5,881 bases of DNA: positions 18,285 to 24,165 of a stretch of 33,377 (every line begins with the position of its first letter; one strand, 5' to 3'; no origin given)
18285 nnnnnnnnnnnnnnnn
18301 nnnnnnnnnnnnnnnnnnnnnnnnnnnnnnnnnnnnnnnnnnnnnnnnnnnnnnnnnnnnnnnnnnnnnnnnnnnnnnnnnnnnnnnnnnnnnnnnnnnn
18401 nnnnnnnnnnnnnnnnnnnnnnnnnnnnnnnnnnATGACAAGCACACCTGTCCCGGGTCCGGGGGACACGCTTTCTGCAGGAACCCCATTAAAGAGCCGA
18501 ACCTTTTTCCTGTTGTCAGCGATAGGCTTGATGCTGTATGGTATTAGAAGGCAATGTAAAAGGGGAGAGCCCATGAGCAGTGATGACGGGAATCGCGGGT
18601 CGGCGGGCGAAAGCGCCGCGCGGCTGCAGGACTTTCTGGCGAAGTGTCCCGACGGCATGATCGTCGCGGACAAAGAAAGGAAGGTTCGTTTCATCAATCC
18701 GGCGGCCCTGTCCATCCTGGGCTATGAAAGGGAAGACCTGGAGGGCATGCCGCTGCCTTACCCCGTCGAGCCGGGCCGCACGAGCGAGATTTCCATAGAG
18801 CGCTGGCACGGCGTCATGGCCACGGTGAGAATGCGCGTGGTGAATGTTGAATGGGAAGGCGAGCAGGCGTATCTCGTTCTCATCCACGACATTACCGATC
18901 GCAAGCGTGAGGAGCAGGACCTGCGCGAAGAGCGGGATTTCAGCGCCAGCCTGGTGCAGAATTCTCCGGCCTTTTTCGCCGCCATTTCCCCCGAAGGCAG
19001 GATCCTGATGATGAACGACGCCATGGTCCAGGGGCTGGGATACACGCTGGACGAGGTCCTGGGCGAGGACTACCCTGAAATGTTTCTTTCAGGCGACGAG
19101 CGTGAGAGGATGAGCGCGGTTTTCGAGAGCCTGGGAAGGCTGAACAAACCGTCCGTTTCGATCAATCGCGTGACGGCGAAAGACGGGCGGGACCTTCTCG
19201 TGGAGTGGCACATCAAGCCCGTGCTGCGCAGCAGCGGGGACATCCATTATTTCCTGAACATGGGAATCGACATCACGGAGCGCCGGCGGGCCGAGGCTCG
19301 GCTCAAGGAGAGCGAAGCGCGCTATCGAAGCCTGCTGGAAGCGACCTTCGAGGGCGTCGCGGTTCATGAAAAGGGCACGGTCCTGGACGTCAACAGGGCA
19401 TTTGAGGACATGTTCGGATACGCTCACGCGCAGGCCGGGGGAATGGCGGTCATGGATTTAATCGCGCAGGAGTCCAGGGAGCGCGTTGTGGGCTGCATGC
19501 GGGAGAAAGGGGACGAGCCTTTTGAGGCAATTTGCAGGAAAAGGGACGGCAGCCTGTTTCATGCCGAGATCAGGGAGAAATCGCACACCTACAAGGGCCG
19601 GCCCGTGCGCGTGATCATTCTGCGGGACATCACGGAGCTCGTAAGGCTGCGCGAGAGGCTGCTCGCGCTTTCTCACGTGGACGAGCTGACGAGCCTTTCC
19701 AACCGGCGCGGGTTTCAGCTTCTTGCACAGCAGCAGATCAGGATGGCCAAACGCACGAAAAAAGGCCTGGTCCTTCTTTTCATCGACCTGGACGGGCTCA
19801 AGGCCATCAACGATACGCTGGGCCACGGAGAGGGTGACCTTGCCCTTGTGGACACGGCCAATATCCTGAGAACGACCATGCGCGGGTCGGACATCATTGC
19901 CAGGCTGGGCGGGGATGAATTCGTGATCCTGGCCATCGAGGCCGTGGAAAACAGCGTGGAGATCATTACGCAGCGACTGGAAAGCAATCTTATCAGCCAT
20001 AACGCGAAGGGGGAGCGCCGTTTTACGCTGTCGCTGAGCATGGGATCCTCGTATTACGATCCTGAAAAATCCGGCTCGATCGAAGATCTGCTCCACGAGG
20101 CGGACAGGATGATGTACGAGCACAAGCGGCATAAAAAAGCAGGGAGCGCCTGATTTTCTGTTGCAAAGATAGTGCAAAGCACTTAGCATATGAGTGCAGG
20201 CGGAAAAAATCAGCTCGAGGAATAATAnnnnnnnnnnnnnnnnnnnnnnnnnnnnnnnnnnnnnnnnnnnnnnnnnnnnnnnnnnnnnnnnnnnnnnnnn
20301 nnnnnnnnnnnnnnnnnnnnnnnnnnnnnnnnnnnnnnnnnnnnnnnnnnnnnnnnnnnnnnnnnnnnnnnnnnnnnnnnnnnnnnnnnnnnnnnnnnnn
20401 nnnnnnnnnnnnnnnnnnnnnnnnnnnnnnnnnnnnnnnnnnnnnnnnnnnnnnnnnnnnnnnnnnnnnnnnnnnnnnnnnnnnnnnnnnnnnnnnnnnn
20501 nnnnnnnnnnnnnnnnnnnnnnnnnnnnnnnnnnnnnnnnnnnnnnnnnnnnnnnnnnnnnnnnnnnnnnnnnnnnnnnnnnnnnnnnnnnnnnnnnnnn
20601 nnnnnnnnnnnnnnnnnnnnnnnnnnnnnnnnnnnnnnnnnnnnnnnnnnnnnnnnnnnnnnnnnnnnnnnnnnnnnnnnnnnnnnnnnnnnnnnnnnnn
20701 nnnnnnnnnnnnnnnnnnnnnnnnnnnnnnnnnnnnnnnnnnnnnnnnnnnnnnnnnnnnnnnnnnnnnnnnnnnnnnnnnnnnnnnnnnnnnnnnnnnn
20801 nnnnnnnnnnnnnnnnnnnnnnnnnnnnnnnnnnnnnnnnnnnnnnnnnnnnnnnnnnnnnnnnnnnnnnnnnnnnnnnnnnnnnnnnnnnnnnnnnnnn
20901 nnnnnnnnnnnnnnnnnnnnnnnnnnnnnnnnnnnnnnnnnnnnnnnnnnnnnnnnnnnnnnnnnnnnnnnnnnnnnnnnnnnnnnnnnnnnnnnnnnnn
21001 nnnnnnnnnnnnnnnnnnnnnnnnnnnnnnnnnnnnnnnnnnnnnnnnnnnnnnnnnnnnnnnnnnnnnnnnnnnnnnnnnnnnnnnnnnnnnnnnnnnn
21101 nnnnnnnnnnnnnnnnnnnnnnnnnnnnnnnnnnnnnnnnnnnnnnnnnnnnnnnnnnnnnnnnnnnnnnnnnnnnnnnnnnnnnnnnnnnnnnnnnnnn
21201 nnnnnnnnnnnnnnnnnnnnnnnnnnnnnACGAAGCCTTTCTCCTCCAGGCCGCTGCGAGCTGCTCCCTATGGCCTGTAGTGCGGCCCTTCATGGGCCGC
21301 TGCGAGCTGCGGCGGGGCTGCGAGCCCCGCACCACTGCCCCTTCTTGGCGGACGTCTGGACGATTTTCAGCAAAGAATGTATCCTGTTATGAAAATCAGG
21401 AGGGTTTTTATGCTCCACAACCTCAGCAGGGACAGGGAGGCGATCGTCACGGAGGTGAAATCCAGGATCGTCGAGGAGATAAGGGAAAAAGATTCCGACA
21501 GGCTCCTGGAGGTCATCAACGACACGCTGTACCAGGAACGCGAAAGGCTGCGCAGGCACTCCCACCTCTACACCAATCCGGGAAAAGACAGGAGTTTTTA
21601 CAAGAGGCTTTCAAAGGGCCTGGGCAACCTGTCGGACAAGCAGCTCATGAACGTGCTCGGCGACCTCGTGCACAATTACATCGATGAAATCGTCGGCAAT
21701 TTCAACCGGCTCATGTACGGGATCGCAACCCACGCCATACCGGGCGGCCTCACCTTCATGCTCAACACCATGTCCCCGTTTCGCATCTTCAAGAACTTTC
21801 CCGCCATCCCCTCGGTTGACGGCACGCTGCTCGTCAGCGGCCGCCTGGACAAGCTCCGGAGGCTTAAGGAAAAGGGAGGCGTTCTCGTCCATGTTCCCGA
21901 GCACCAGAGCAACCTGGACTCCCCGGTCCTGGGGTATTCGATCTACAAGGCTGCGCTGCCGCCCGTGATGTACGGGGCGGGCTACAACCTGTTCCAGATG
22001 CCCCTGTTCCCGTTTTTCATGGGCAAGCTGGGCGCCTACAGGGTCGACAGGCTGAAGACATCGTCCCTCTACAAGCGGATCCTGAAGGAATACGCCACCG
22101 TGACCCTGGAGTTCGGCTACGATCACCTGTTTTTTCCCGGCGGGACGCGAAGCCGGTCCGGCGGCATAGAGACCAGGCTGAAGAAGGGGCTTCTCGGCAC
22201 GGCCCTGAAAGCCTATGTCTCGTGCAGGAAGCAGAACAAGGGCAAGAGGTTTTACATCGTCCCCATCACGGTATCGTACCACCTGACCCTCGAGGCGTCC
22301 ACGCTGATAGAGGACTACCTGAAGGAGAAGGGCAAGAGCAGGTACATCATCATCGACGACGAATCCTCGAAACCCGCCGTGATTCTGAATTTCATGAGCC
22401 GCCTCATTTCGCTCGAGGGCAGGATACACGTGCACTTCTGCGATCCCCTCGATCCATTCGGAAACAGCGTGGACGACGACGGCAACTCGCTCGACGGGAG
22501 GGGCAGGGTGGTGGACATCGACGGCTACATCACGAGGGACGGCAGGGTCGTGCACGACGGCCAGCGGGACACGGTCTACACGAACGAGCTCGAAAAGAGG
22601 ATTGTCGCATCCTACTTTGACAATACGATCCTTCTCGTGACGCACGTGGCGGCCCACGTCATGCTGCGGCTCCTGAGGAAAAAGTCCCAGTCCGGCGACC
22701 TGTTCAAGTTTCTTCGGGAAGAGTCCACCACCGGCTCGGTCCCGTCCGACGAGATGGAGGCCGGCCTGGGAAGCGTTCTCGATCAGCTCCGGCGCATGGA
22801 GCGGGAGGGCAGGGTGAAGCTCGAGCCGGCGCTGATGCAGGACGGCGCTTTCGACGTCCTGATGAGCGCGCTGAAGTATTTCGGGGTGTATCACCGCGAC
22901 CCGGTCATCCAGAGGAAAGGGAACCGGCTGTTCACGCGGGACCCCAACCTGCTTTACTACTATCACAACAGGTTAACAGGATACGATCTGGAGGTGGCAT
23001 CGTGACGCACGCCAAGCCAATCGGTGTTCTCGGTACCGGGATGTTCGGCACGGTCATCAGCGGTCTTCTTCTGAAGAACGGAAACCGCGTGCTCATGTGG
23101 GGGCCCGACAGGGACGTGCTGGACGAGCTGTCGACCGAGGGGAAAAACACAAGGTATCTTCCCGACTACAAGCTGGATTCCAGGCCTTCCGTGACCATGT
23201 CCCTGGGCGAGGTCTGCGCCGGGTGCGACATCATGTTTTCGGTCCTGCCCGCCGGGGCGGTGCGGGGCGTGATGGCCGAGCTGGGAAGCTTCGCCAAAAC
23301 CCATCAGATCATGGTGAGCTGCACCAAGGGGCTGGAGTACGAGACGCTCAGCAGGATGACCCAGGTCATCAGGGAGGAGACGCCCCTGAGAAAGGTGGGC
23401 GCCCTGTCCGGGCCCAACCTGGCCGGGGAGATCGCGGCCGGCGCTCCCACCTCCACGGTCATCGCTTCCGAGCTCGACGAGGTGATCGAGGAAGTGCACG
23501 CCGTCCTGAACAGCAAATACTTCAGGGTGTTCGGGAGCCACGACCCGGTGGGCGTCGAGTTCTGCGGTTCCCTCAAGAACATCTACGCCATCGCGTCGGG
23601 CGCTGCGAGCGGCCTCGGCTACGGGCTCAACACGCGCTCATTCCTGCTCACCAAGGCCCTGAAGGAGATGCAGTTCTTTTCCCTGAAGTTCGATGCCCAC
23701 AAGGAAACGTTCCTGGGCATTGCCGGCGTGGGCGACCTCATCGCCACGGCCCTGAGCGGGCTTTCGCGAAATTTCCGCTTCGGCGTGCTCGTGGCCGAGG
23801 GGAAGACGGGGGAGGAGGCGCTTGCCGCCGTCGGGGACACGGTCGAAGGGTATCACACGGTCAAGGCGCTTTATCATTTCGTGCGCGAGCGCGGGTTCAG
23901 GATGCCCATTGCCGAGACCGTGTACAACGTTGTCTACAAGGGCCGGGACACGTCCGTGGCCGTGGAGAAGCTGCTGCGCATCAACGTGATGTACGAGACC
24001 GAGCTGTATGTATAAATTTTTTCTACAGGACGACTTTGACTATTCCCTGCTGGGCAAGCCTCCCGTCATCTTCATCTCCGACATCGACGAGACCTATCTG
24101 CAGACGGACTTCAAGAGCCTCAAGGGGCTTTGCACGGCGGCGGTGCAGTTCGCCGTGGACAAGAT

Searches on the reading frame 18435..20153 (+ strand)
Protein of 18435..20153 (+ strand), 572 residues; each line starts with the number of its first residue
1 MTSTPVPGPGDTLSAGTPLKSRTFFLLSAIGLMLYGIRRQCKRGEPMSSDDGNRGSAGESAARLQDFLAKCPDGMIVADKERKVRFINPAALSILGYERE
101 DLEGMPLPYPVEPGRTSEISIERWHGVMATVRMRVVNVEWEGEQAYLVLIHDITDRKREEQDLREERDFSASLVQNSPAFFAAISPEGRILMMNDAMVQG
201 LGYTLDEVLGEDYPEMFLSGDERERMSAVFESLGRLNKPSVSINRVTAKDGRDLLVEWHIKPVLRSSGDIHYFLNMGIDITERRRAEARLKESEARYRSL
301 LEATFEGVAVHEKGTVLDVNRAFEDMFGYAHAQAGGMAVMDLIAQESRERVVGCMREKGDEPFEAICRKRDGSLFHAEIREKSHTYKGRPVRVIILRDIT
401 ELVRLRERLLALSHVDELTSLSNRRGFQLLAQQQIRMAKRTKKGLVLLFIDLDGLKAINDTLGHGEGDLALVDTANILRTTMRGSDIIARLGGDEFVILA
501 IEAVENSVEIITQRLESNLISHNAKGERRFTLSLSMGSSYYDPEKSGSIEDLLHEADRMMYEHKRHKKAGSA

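Call 8: search_protein_families(library=pfam, proteins=[window:18435-20153:+], max_evalue=0.001)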
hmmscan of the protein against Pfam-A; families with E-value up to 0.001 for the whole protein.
window:18435-20153:+ (572 aa): 6 families
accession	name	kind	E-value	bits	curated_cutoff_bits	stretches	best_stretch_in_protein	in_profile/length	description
PF00990.26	GGDEF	-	4.1e-39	134.4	23.8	1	413-568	1-159/161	Diguanylate cyclase, GGDEF domain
PF00989.32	PAS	-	1.4e-31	109.3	22.6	3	172-280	5-113/113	PAS fold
PF13426.13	PAS_9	-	3.6e-30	104.7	27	3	308-401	4-103/103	PAS domain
PF08448.16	PAS_4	-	8.2e-25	87.6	23.1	2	175-285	2-110/110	PAS fold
PF13188.13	PAS_8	-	1.1e-22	79.5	21.8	2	62-106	1-42/65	PAS domain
PF08447.18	PAS_3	-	4.1e-12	46.6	25.6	0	317-394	2-86/89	PAS fold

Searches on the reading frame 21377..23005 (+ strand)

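Call 8: search_protein_families(library=pfam, proteins=[window:21377-23005:+], max_evalue=0.001)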
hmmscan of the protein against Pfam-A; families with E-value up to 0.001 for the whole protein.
window:21377-23005:+ (542 aa): 1 family
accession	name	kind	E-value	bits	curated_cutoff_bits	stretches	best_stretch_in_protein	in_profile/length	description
PF01553.26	Acyltransferase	-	5.3e-16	59.1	23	1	164-300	11-132/132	Acyltransferase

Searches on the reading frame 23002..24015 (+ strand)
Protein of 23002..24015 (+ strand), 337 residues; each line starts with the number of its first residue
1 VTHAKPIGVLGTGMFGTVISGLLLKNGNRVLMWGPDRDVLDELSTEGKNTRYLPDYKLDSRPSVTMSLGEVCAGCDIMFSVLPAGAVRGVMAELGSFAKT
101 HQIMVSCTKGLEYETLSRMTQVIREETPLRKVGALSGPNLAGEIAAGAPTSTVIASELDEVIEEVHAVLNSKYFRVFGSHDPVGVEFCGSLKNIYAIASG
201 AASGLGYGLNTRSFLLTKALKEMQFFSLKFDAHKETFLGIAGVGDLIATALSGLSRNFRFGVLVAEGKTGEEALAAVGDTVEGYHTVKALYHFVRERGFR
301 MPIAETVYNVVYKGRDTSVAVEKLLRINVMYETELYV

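Call 18: search_protein_families(library=pfam, proteins=[window:23002-24015:+], max_evalue=0.001)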
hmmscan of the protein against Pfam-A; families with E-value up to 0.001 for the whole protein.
window:23002-24015:+ (337 aa): 6 families
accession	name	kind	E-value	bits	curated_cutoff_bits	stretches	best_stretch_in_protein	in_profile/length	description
PF07479.19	NAD_Gly3P_dh_C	-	2.6e-47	161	25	1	181-321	1-141/142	NAD-dependent glycerol-3-phosphate dehydrogenase C-terminus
PF01210.29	NAD_Gly3P_dh_N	-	9.3e-40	136.6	23.1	1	7-158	2-154/158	NAD-dependent glycerol-3-phosphate dehydrogenase N-terminus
PF20618.3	GPD_NAD_C_bact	-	5e-16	59.4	27.6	1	241-307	1-66/66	Bacterial GPD, NAD-dependent C-terminal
PF03446.21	NAD_binding_2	-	2.8e-06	27.9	21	1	7-170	2-150/161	NAD binding domain of 6-phosphogluconate dehydrogenase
PF03807.23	F420_oxidored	-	3e-05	24.9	21.6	1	7-109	2-93/94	NADP oxidoreductase coenzyme F420-dependent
PF02558.23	ApbA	-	0.00064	19.8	22.2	0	7-114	1-106/150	Ketopantoate reductase PanE/ApbA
